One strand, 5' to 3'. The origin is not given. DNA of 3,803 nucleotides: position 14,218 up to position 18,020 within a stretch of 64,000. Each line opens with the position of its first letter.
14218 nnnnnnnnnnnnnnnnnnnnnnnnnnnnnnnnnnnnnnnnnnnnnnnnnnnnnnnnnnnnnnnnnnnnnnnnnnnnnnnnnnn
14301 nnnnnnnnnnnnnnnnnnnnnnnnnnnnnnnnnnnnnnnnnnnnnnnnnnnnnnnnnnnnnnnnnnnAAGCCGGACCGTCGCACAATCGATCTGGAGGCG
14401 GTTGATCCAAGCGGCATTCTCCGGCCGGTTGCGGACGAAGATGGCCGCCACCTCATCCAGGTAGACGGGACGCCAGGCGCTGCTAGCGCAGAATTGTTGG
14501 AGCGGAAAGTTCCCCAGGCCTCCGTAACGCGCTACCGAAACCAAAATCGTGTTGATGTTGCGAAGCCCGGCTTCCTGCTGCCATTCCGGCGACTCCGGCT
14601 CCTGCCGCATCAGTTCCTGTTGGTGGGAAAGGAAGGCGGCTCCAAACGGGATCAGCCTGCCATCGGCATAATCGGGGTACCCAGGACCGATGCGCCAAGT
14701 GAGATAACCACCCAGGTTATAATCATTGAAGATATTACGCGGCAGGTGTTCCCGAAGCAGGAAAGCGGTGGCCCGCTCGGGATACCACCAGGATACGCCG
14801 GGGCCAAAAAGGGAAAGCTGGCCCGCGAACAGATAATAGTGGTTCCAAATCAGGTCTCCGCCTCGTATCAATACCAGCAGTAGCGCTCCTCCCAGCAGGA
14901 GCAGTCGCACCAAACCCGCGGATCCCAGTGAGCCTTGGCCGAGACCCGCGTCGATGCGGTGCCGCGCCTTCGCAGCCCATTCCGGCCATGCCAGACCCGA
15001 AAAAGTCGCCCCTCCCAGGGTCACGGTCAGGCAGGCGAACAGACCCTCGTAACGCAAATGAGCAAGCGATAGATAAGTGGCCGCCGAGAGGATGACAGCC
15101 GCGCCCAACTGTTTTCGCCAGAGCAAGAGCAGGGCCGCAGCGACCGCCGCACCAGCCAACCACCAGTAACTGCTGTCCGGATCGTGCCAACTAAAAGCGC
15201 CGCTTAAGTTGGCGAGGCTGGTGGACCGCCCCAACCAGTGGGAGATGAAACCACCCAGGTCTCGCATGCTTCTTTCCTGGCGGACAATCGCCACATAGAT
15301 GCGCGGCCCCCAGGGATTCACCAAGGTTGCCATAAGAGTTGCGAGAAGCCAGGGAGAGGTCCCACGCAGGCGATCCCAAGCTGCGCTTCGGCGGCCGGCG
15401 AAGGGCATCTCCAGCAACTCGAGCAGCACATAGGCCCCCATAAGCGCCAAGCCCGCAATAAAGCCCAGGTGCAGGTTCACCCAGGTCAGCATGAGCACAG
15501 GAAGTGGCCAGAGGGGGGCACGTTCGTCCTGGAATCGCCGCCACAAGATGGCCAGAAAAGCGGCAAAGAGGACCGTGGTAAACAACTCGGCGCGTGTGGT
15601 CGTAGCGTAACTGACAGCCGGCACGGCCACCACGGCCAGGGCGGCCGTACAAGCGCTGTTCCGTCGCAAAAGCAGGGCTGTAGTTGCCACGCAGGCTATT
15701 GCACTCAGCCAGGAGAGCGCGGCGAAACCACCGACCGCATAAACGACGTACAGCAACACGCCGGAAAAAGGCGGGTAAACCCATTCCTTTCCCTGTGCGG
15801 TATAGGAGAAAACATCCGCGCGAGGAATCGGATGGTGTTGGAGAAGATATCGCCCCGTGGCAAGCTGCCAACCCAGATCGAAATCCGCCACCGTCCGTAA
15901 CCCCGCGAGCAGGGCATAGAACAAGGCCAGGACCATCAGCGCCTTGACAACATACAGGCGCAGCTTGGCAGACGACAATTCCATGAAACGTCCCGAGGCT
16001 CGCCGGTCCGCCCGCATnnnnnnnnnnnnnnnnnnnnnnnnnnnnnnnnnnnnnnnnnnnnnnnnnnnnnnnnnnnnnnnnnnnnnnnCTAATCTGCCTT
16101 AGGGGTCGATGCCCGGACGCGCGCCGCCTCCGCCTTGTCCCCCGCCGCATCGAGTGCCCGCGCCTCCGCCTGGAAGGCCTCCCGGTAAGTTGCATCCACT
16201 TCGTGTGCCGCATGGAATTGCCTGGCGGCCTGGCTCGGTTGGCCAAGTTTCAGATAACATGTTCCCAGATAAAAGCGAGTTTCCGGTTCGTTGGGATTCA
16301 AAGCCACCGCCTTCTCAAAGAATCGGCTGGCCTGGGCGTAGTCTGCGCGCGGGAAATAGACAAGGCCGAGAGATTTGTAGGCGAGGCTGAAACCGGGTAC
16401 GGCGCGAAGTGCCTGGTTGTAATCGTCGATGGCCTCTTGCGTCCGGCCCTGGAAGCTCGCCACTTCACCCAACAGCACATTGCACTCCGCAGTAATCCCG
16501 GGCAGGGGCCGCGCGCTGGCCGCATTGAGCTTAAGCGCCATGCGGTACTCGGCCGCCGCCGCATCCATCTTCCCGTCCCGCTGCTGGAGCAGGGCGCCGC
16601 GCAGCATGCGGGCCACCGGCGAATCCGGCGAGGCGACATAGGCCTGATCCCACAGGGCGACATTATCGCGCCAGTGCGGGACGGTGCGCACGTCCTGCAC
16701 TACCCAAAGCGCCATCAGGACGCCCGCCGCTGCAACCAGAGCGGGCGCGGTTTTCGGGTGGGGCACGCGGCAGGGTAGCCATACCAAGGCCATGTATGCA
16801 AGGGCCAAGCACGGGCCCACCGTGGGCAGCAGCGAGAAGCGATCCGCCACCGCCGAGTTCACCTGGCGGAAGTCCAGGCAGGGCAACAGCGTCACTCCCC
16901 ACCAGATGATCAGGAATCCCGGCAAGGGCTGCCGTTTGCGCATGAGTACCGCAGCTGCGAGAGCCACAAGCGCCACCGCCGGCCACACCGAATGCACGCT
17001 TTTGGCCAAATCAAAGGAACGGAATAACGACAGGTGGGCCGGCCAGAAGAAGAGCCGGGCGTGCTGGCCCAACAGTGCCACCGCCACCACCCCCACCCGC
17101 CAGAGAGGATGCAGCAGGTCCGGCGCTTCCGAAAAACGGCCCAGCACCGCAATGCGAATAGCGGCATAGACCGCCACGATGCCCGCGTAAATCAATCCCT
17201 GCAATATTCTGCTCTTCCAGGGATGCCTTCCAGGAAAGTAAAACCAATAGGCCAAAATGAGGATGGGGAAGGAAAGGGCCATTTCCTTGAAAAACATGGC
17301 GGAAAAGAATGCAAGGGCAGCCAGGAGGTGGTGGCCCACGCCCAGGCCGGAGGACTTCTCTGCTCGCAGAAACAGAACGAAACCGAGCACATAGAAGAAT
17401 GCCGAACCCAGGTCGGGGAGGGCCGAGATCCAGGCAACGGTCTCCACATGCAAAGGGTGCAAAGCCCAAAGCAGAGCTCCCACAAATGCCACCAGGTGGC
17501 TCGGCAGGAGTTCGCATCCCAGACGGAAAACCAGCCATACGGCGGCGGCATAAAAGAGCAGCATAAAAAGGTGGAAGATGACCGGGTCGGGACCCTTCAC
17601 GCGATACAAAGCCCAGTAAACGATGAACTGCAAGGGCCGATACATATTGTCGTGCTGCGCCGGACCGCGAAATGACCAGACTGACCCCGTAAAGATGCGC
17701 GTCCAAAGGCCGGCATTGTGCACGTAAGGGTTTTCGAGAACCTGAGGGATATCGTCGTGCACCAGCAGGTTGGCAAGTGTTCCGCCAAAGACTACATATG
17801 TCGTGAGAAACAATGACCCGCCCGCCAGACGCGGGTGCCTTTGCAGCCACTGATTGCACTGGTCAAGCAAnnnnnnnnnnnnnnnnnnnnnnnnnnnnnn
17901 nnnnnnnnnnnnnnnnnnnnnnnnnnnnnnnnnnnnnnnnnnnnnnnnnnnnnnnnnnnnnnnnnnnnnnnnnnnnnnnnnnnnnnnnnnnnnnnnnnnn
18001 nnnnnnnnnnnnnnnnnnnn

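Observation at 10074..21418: Eleven-kilobase array of six GT-C-like polytopic membrane proteins, four of them TMTC/DUF1736-like paralogs with periplasmic TPR domains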

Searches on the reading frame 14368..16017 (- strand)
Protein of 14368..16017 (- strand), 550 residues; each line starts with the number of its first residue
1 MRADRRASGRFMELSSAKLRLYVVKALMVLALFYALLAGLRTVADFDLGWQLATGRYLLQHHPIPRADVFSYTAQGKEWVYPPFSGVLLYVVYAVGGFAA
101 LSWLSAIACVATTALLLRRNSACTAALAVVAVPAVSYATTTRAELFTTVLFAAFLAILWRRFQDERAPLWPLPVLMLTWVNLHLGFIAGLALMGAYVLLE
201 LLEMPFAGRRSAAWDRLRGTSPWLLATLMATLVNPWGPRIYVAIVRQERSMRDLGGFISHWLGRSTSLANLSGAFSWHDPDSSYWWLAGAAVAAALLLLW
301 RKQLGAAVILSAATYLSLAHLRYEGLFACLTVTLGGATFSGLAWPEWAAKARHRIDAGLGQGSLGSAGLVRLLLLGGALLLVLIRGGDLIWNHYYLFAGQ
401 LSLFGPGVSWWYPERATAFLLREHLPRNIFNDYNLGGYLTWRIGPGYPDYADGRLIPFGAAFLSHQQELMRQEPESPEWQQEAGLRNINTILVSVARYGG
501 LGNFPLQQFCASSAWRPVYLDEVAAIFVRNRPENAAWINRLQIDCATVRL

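Call 7: search_protein_families(library=pfam, proteins=[window:14400-16017:-], max_evalue=10)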
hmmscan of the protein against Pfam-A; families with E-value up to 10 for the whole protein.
window:14400-16017:- (539 aa): 0 families

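Call 41: find_homologous_proteins(query=window:14400-16017:-, max_evalue=0.001)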
Query window:14400-16017:- (539 aa): 1220 proteins with E <= 0.001 among 8000 candidates; the best 120 are listed.
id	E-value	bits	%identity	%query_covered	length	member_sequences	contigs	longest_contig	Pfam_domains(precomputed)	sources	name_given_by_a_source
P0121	0.0e+0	1177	99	98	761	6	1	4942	PF14559.13,PF13431.13,PF23914.2,PF13414.13,PF00515.35,PF13432.13,PF13428.13,PF13181.13,PF07719.24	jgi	-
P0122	4.2e-273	925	78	98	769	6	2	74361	PF14559.13,PF23914.2,PF13414.13,PF00515.35,PF13424.13,PF21033.5,PF13432.13,PF13428.13,PF13181.13,PF07719.24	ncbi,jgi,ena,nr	ncbi:MAG TPA: tetratricopeptide repeat protein [Terriglobia bacterium]|nr:tetratricopeptide repeat p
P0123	7.4e-273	924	76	98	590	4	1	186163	-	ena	-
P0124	3.5e-272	922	76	98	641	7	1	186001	PF07719.24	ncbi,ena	-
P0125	4.7e-272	922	77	98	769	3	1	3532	PF14559.13,PF23914.2,PF23300.4,PF00515.35,PF13424.13,PF13432.13,PF13428.13,PF13181.13,PF07719.24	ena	-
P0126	5.9e-265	898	76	98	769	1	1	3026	PF14559.13,PF23914.2,PF13414.13,PF00515.35,PF13424.13,PF13176.13,PF13432.13,PF13428.13,PF13181.13,PF07719.24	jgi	jgi:tetratricopeptide (TPR) repeat protein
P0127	1.0e-262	891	78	93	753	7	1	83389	PF14559.13,PF13431.13,PF23914.2,PF13414.13,PF00515.35,PF13424.13,PF13176.13,PF13432.13,PF13428.13,PF13181.13,PF07719.24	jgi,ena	jgi:tetratricopeptide (TPR) repeat protein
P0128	5.3e-260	882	77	93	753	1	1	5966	PF14559.13,PF13431.13,PF23914.2,PF13414.13,PF00515.35,PF13424.13,PF13432.13,PF13428.13,PF13181.13,PF07719.24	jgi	jgi:tetratricopeptide (TPR) repeat protein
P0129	7.0e-257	872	74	98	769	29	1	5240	PF14559.13,PF23914.2,PF13414.13,PF00515.35,PF13424.13,PF13432.13,PF13428.13,PF13181.13,PF07719.24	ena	-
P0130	4.3e-256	869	74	98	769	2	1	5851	PF14559.13,PF23914.2,PF00515.35,PF13432.13,PF13428.13,PF13181.13,PF07719.24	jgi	jgi:tetratricopeptide (TPR) repeat protein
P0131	5.2e-253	859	72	98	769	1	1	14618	PF14559.13,PF13414.13,PF00515.35,PF13432.13,PF13428.13,PF13181.13,PF07719.24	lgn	-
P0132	8.4e-251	852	74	95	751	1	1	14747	PF14559.13,PF23914.2,PF00515.35,PF13432.13,PF13428.13,PF13181.13,PF07719.24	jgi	jgi:tetratricopeptide (TPR) repeat protein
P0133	1.1e-241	822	69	98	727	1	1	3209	PF14559.13,PF23914.2,PF00515.35,PF13424.13,PF13432.13,PF13428.13,PF13181.13,PF07719.24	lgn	-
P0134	1.8e-223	761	64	98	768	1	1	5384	PF14559.13,PF23914.2,PF07719.24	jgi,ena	-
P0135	2.5e-222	758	65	97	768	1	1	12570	PF14559.13,PF23914.2,PF13414.13,PF13432.13,PF13428.13,PF13181.13,PF07719.24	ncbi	-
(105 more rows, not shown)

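Call 60: search_solved_structures(query=A6, max_evalue=10, show_alignments=2)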
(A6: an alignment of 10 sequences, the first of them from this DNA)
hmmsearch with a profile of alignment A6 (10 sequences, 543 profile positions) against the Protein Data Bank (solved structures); distinct sequences matched with E-value up to 10: 0.
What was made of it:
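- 13699..15984 (-): 761-aa protein: a multi-pass membrane domain of unknown family (about 380 aa), a soluble region of about 170 aa with two conserved cysteines, and a C-terminal TPR block. It sits between paralogs B and C. No PDB sequence hit (call 60).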

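Call 66: find_encoding_contigs(protein=P0122, flank=10000, max_places=3)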
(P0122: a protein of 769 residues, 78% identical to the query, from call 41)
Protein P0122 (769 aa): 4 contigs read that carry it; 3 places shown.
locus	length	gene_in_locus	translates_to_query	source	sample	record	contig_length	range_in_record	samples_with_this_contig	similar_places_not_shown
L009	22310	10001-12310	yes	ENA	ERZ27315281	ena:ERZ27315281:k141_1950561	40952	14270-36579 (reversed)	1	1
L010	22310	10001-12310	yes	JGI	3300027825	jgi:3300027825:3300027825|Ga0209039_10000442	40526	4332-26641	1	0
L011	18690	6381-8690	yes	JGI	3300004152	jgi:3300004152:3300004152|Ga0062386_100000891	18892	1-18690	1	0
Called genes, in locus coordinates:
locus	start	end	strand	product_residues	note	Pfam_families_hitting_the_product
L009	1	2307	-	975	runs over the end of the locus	PF00069:Pkinase, PF01636:APH (faint), PF07714:PK_Tyr_Ser-Thr, PF13424:TPR_12 (faint), PF13432:TPR_16 (faint), PF00515:TPR_1 (faint), PF07719:TPR_2 (faint), PF13181:TPR_8 (faint), +4 more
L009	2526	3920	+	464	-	PF01964:ThiC_Rad_SAM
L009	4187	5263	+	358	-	PF08100:Dimerisation, PF00891:Methyltransf_2, PF05175:MTS (weak), PF13489:Methyltransf_23, PF13847:Methyltransf_31, PF08241:Methyltransf_11, PF08242:Methyltransf_12, PF13649:Methyltransf_25, +1 more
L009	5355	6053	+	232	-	PF01135:PCMT, PF13489:Methyltransf_23, PF01209:Ubie_methyltran, PF24675:NpmA (weak), PF13649:Methyltransf_25, PF13847:Methyltransf_31, PF08241:Methyltransf_11, PF08242:Methyltransf_12, +1 more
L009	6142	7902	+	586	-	PF13231:PMT_2, PF00515:TPR_1 (faint), PF07719:TPR_2 (faint), PF13181:TPR_8 (faint), PF13414:TPR_11 (faint), PF13424:TPR_12 (faint), PF14559:TPR_19 (weak), PF13432:TPR_16, +3 more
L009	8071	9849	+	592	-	PF13429:TPR_15 (weak), PF13424:TPR_12, PF12895:ANAPC3 (weak), PF13432:TPR_16 (weak), PF07719:TPR_2 (weak), PF13424:TPR_12 (weak), PF12895:ANAPC3 (weak), PF14559:TPR_19, +7 more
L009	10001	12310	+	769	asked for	PF13428:TPR_14 (faint), PF23914:TPR_CcmH_CycH (faint), PF00515:TPR_1 (faint), PF07719:TPR_2 (faint), PF13181:TPR_8 (faint), PF13414:TPR_11 (faint), PF13424:TPR_12 (faint), PF13432:TPR_16, +2 more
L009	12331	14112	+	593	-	PF13231:PMT_2, PF00515:TPR_1 (faint), PF07719:TPR_2 (faint), PF13181:TPR_8 (faint), PF13432:TPR_16 (weak), PF12895:ANAPC3 (weak), PF13432:TPR_16, PF14559:TPR_19 (weak), +3 more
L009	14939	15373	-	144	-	-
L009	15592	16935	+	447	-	PF01229:Glyco_hydro_39 (weak)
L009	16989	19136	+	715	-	PF02449:Glyco_hydro_42, PF08532:Glyco_hydro_42M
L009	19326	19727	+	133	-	-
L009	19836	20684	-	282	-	PF07238:PilZ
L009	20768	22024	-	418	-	PF00563:EAL, PF08668:HDOD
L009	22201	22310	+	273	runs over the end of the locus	PF03009:GDPD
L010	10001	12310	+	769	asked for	PF13428:TPR_14 (faint), PF23914:TPR_CcmH_CycH (faint), PF00515:TPR_1 (faint), PF07719:TPR_2 (faint), PF13181:TPR_8 (faint), PF13414:TPR_11 (faint), PF13424:TPR_12 (faint), PF13432:TPR_16, +2 more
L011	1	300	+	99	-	?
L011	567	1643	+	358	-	PF08100:Dimerisation, PF00891:Methyltransf_2, PF05175:MTS (weak), PF13489:Methyltransf_23, PF13847:Methyltransf_31, PF08241:Methyltransf_11, PF08242:Methyltransf_12, PF13649:Methyltransf_25, +1 more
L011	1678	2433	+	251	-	PF01135:PCMT, PF13489:Methyltransf_23, PF01209:Ubie_methyltran, PF24675:NpmA (weak), PF08241:Methyltransf_11, PF08242:Methyltransf_12, PF13649:Methyltransf_25, PF13847:Methyltransf_31, +1 more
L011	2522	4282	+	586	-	PF13231:PMT_2, PF00515:TPR_1 (faint), PF07719:TPR_2 (faint), PF13181:TPR_8 (faint), PF13414:TPR_11 (faint), PF13424:TPR_12 (faint), PF14559:TPR_19 (weak), PF13432:TPR_16, +3 more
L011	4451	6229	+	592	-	PF13429:TPR_15 (weak), PF13424:TPR_12, PF12895:ANAPC3 (weak), PF13432:TPR_16 (weak), PF07719:TPR_2 (weak), PF13424:TPR_12 (weak), PF12895:ANAPC3 (weak), PF14559:TPR_19, +7 more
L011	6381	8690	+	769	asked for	PF13428:TPR_14 (faint), PF23914:TPR_CcmH_CycH (faint), PF00515:TPR_1 (faint), PF07719:TPR_2 (faint), PF13181:TPR_8 (faint), PF13414:TPR_11 (faint), PF13424:TPR_12 (faint), PF13432:TPR_16, +2 more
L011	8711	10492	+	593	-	PF13231:PMT_2, PF07719:TPR_2 (faint), PF00515:TPR_1 (faint), PF13181:TPR_8 (faint), PF13432:TPR_16 (weak), PF12895:ANAPC3 (weak), PF13432:TPR_16, PF14559:TPR_19 (weak), +3 more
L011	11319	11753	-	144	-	-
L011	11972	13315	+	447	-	PF01229:Glyco_hydro_39 (weak)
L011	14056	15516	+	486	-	PF02449:Glyco_hydro_42, PF08532:Glyco_hydro_42M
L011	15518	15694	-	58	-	-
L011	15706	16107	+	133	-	-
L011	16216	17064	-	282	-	PF07238:PilZ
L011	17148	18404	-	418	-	PF00563:EAL, PF08668:HDOD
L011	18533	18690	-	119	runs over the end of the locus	?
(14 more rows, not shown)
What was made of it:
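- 13699..15984 (-): The gene occupies the same position in L009-L011 (call 66).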

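Call 78: search_protein_families(library=ncbifam, proteins=[window:14400-15984:-], max_evalue=10)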
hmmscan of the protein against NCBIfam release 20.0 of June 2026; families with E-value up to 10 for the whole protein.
window:14400-15984:- (528 aa): 0 families

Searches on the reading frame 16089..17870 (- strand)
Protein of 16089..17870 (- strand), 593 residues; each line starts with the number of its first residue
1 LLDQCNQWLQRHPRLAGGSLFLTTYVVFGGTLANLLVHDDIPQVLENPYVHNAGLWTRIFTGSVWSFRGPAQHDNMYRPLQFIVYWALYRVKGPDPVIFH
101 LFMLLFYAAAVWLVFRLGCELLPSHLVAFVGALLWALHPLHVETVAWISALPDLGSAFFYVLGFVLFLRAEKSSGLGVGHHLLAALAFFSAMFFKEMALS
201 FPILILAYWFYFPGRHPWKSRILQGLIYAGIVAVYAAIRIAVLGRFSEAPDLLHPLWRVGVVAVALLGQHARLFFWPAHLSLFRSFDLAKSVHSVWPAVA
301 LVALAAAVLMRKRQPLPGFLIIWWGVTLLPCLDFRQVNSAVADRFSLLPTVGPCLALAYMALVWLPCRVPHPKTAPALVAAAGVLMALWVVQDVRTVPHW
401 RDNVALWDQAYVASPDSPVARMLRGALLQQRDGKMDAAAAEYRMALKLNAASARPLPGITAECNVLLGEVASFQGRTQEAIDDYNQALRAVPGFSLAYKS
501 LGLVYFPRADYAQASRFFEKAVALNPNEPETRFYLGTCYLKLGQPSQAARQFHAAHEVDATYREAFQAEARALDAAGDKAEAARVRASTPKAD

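Call 4: search_protein_families(library=pfam, proteins=[window:16089-17870:-], max_evalue=0.01)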
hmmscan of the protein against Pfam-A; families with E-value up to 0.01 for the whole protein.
window:16089-17870:- (593 aa): 17 families
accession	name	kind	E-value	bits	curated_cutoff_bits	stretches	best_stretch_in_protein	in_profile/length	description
PF00515.34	TPR_1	-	2.7e-15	55.9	27.8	1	496-527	2-33/34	Tetratricopeptide repeat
PF07719.23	TPR_2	-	9.7e-14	50.7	27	3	497-527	3-33/34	Tetratricopeptide repeat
PF13414.12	TPR_11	-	3.7e-12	46.2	26.8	1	474-506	7-39/42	TPR repeat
PF13424.12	TPR_12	-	6.4e-12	45.9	30.1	2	421-490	4-74/77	Tetratricopeptide repeat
PF13431.12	TPR_17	-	6.5e-11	42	24.4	1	517-548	1-32/34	Tetratricopeptide repeat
PF13428.12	TPR_14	-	4.6e-09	36.5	23.5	1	497-536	3-42/44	Tetratricopeptide repeat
PF13181.12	TPR_8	-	9e-09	35.3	25.7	0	461-489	1-29/34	Tetratricopeptide repeat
PF14559.12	TPR_19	-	3.2e-08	34.2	25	1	510-562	6-58/68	Tetratricopeptide repeat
PF12895.13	ANAPC3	-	2.1e-07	31.6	27.2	1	510-555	4-49/82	Anaphase-promoting complex, cyclosome, subunit 3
PF13432.12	TPR_16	-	1.3e-06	29.2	32.7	1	467-529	3-65/65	Tetratricopeptide repeat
PF13371.12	TPR_9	-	8e-06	26.2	35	1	504-568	4-68/73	Tetratricopeptide repeat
PF13429.12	TPR_15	-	3e-05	24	26.2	1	466-587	151-272/280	Tetratricopeptide repeat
PF13174.12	TPR_6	-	8.4e-05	23.4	26.3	0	532-553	3-24/33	Tetratricopeptide repeat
PF25062.1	ARM_TT21_N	-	0.00028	21.1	40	0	508-555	6-53/222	Tetratricopeptide repeat protein 21 N-terminal ARM repeat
PF24575.1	TPR_Slam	-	0.00035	21.4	35.2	0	507-552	59-104/104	Surface lipoprotein assembly modifier, N-terminal TPR repeats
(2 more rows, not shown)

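Call 5: search_protein_families(library=ncbifam, proteins=[window:16089-17870:-], max_evalue=0.01)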
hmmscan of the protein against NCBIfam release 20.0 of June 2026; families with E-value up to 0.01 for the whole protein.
window:16089-17870:- (593 aa): 22 families
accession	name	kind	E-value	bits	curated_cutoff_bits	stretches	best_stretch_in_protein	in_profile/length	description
TIGR02552.1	LcrH_SycD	equivalog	8.1e-12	45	104.8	1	499-564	56-121/136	SycD/LcrH family type III secretion system chaperone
TIGR02917.1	PEP_TPR_lipo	equivalog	1.2e-11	43.2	312.2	1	413-584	460-622/899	XrtA/PEP-CTERM system TPR-repeat protein PrsT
NF040959.1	MamA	equivalog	4.6e-11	42.5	200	1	467-584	77-194/204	magnetosome protein MamA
TIGR02521.1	type_IV_pilW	equivalog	1.7e-10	40.8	154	1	474-563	44-132/234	type IV pilus biogenesis/stability protein PilW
NF033762.1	social_mot_Tgl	equivalog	4.8e-10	39.2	225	1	402-584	49-224/252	social motility TPR repeat lipoprotein Tgl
TIGR00540.1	TPR_hemY_coli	hypoth_equivalog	6.8e-07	28.4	142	2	516-586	313-382/385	heme biosynthesis-associated TPR protein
NF033758.1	gliding_GltE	equivalog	1.6e-06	27.3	225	1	460-565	153-258/411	adventurous gliding motility TPR repeat lipoprotein GltE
NF052312.1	T9SS_PorW_SprE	equivalog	3.5e-06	26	250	1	467-530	296-364/716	type IX secretion system periplasmic lipoprotein PorW/SprE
NF002725.1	PRK02603.1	equivalog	6.4e-06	26.3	143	1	471-573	45-147/173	photosystem I assembly protein Ycf3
NF047371.1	FlcA_CTERM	equivalog_domain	8.3e-06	24.5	300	1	472-580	410-524/646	periplasmic flagellar collar protein FlcA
NF033920.0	C39_PA2778_fam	equivalog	8.8e-06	25.3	150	2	475-558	170-253/255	PA2778 family cysteine peptidase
TIGR00990.1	3a0801s09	subfamily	1.1e-05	24.3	757.25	1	436-561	311-431/615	mitochondrial import receptor subunit TOM70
NF052415.1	T3SS_chap_SctY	equivalog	6.6e-05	23.4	70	1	501-585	12-99/106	type III secretion apparatus assembly chaperone SctY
NF011886.0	PRK15359.1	equivalog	8.2e-05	22.4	146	1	468-569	31-130/144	type III secretion system chaperone protein SscB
TIGR02795.1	tol_pal_ybgF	equivalog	0.00012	22.6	90.1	1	502-583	9-96/119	tol-pal system protein YbgF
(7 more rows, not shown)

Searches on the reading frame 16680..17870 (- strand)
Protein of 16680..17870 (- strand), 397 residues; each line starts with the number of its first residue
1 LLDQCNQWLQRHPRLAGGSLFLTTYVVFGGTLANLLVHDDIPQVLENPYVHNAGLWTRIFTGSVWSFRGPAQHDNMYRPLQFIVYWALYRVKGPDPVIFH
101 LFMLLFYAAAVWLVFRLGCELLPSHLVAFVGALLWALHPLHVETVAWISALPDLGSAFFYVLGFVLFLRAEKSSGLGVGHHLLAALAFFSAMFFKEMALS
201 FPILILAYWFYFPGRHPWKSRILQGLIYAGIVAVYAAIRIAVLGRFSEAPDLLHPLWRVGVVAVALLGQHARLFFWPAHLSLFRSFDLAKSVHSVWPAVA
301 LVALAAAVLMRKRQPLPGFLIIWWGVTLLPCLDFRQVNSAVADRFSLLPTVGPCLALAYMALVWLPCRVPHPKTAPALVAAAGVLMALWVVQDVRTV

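Call 7: search_protein_families(library=pfam, proteins=[window:16680-17870:-], max_evalue=10)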
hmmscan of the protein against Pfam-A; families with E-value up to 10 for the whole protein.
window:16680-17870:- (397 aa): 0 families
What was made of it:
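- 16089..17870 (-): Paralog B (593 aa): TMTC-like GT-C domain plus TPR. It gives no Pfam hit on the membrane part (call 7).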
